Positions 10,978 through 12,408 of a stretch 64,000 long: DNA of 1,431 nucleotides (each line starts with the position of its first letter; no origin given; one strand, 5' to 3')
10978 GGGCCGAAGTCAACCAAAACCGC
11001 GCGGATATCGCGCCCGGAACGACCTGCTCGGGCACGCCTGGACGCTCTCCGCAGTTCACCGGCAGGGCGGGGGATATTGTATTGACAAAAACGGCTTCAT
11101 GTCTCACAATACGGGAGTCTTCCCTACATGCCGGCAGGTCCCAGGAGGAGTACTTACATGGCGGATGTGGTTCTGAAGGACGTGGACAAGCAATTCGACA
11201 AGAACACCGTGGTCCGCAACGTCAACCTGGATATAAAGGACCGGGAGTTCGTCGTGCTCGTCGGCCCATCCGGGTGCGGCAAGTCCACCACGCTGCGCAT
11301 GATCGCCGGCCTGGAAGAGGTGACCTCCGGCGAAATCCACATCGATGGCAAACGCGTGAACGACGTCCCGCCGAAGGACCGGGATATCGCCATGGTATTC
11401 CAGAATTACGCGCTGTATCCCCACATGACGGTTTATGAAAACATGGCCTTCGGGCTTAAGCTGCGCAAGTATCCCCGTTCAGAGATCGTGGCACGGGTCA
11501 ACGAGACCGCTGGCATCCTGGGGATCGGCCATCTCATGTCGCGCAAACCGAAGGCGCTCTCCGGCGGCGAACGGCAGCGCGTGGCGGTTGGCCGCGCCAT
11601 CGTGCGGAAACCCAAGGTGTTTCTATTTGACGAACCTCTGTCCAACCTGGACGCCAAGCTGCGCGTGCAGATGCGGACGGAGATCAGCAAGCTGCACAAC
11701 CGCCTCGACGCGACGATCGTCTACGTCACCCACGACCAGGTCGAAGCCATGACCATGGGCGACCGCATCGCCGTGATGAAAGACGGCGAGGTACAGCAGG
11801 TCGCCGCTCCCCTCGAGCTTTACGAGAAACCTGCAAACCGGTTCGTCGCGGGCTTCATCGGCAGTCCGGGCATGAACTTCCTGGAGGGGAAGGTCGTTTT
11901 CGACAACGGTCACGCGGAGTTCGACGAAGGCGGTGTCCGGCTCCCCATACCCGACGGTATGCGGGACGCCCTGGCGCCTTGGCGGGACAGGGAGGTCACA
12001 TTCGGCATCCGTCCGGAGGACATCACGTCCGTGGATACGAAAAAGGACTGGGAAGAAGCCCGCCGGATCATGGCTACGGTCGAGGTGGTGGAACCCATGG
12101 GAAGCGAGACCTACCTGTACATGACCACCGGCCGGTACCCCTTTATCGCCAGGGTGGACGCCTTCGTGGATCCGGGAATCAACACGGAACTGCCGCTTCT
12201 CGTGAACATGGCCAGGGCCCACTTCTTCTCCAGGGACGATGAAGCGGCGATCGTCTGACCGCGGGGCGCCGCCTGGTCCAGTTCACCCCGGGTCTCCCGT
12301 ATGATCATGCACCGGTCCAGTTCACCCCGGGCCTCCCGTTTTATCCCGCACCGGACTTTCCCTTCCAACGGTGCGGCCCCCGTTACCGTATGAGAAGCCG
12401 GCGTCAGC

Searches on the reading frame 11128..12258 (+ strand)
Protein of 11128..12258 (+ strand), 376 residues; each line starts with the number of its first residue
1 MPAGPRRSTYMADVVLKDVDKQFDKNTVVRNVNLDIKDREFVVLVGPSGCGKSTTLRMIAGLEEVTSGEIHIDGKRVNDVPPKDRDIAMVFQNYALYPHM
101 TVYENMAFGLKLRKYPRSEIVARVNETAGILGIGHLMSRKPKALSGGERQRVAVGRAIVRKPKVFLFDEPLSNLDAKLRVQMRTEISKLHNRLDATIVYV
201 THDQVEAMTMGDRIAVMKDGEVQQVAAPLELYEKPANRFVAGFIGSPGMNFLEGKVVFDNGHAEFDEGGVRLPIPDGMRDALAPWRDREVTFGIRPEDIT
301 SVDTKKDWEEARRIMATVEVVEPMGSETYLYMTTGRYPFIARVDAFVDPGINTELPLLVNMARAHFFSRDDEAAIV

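Call 37: search_protein_families(library=pfam, proteins=[window:11128-12258:+], max_evalue=0.0001)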
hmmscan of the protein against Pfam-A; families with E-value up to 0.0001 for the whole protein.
window:11128-12258:+ (376 aa): 6 families
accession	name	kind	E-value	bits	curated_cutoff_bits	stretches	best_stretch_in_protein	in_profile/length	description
PF00005.33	ABC_tran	-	8.2e-35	120.8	25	1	30-171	2-136/137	ABC transporter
PF17912.7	OB_MalK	-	1.2e-15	58.5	27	1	245-299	1-53/53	MalK OB fold domain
PF13304.12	AAA_21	-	2.5e-05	25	27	0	41-62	1-22/304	AAA domain, putative AbiEii toxin, Type IV TA system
PF17850.7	CysA_C_terminal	-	2.8e-05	25.1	29.7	0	250-299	1-41/43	CysA C-terminal regulatory domain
PF03215.21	Rad17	-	6.5e-05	23.4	23.8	1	31-106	37-112/186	Rad17 P-loop domain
PF02463.25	SMC_N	-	9.5e-05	22.4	40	0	38-218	23-215/220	RecF/RecN/SMC N terminal domain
